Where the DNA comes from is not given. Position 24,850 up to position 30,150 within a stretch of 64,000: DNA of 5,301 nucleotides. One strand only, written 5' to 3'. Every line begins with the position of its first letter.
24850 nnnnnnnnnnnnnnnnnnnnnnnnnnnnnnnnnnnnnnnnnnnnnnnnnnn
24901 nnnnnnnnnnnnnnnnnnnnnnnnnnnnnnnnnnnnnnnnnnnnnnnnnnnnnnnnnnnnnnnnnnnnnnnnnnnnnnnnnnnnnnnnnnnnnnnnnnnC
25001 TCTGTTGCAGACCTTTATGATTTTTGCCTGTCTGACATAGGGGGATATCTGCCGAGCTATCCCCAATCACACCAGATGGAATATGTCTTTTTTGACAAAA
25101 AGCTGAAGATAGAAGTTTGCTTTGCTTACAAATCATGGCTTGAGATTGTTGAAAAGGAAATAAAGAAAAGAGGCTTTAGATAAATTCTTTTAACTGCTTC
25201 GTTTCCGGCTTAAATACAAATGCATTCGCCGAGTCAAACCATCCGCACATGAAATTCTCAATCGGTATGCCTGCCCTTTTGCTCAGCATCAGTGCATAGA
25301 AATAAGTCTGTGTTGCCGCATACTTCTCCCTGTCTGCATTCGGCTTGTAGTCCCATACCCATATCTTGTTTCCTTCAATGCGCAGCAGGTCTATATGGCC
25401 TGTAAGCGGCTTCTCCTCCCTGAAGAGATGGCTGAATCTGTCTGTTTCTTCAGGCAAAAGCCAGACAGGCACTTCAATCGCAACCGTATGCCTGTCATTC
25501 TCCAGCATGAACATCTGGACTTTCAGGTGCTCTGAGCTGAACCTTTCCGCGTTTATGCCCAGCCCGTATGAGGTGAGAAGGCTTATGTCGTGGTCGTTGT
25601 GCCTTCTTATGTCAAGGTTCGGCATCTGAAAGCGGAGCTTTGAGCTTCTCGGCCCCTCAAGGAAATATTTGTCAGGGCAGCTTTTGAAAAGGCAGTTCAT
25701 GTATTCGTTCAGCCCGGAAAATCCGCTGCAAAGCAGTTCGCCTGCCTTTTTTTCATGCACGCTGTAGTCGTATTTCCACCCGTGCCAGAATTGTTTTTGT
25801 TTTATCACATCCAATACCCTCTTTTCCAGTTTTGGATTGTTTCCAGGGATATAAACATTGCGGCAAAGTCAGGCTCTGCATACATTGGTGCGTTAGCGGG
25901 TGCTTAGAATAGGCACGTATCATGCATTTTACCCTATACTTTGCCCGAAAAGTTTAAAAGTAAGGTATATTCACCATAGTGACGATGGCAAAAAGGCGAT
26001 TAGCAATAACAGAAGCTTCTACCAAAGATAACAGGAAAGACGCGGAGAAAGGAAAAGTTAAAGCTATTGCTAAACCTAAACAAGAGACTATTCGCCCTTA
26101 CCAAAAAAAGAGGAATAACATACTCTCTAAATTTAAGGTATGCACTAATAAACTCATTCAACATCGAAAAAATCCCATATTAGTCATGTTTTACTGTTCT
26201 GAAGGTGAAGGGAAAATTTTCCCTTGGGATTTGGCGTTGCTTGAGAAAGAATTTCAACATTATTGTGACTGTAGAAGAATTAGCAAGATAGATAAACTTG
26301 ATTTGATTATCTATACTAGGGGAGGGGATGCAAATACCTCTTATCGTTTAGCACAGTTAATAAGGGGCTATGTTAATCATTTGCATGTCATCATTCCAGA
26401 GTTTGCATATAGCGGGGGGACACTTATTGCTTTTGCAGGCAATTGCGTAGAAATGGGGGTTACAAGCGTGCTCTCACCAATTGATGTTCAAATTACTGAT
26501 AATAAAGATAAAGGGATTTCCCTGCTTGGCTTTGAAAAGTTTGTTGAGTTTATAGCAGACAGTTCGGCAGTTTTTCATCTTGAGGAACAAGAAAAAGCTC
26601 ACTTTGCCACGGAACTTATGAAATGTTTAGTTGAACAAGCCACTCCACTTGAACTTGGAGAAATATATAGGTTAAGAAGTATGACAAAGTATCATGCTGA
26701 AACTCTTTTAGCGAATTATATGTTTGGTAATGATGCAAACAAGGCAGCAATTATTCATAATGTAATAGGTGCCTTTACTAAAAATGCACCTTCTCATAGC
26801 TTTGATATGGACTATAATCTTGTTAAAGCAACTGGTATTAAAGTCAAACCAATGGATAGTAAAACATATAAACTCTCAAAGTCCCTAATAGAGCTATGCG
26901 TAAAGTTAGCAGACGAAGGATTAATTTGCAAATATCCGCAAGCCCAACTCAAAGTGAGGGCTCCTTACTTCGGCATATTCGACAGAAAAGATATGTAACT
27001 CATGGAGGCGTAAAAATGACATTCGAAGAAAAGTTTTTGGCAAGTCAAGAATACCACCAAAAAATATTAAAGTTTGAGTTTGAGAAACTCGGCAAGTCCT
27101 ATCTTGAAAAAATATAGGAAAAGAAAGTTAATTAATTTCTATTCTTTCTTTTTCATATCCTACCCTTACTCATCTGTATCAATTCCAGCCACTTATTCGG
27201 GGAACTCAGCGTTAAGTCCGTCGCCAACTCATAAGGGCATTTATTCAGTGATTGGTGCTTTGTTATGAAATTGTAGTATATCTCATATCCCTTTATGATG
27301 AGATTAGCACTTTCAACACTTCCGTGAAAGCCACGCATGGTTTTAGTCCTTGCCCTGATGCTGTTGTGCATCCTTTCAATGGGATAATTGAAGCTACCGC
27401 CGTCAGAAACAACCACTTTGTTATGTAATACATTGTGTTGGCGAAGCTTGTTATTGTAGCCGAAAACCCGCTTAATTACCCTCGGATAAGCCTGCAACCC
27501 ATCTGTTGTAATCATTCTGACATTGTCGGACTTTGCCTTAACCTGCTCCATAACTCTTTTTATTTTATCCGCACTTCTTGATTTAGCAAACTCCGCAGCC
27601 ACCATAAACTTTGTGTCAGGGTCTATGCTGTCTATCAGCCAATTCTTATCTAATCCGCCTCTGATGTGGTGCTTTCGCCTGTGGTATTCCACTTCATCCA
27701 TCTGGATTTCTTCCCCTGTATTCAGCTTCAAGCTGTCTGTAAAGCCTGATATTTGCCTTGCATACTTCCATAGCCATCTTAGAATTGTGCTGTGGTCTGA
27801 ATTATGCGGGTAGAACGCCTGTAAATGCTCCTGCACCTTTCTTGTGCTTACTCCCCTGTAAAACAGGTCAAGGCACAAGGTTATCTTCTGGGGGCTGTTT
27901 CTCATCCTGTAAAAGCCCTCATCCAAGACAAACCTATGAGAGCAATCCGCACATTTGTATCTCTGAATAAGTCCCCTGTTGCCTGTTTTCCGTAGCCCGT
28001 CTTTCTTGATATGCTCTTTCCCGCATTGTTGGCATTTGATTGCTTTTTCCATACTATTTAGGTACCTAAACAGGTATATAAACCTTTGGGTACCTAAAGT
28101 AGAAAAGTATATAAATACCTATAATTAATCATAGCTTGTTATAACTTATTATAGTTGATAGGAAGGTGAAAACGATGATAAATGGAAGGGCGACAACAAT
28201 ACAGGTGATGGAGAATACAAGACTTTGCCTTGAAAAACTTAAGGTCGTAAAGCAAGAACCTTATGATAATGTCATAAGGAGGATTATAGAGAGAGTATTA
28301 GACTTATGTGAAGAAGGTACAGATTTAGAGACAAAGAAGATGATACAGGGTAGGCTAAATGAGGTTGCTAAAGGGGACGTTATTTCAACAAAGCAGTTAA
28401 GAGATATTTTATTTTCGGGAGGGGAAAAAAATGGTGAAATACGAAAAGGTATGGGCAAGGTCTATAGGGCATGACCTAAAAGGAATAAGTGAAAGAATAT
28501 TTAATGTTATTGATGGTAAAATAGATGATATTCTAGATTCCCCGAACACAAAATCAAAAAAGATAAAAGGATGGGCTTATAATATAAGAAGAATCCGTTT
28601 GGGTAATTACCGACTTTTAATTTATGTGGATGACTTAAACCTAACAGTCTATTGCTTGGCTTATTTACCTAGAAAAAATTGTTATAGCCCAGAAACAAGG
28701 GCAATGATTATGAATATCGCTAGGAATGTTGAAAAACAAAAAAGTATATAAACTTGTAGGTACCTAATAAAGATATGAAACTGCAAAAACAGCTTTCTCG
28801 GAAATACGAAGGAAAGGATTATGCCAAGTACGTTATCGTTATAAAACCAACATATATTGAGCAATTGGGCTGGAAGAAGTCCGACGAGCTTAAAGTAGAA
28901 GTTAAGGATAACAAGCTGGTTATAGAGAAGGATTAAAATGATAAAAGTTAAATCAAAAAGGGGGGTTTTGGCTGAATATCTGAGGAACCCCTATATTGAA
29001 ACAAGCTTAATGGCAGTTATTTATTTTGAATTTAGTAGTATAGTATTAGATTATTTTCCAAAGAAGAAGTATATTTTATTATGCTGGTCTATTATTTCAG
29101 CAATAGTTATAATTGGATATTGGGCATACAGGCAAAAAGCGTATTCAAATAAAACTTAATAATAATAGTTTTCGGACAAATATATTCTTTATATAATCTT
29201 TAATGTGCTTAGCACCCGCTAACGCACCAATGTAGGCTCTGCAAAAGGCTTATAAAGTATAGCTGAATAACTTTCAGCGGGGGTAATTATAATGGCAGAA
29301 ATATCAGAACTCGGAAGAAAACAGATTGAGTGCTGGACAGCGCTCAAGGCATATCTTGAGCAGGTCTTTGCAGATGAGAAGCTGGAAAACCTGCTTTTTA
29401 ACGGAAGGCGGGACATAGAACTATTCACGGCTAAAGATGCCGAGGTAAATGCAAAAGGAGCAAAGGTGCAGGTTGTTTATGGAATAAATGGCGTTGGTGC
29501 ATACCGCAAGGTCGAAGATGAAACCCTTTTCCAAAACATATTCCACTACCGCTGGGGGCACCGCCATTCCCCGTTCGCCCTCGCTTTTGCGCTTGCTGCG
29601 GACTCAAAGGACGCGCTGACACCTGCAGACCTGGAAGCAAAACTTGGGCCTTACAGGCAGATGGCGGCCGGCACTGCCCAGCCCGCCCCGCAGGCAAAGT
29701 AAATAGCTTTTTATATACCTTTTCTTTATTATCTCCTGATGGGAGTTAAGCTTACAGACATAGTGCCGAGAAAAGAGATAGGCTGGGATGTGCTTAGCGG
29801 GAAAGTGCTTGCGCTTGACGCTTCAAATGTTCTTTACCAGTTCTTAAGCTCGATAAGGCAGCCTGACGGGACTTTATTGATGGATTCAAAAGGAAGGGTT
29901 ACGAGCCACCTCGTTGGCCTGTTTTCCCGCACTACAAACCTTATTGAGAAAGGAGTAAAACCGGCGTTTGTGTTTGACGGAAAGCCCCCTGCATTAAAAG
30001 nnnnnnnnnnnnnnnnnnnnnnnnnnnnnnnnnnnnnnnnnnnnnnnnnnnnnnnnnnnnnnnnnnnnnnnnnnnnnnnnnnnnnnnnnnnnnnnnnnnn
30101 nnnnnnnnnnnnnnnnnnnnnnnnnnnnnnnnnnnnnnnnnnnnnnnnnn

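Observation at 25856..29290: A ~3.4-kb AT-rich cassette bounded by 30-bp inverted repeats between PolB and FEN1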

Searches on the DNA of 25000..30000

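Call 78: search_rna_families(source=window, start=25000, end=30000, threshold=gathering)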
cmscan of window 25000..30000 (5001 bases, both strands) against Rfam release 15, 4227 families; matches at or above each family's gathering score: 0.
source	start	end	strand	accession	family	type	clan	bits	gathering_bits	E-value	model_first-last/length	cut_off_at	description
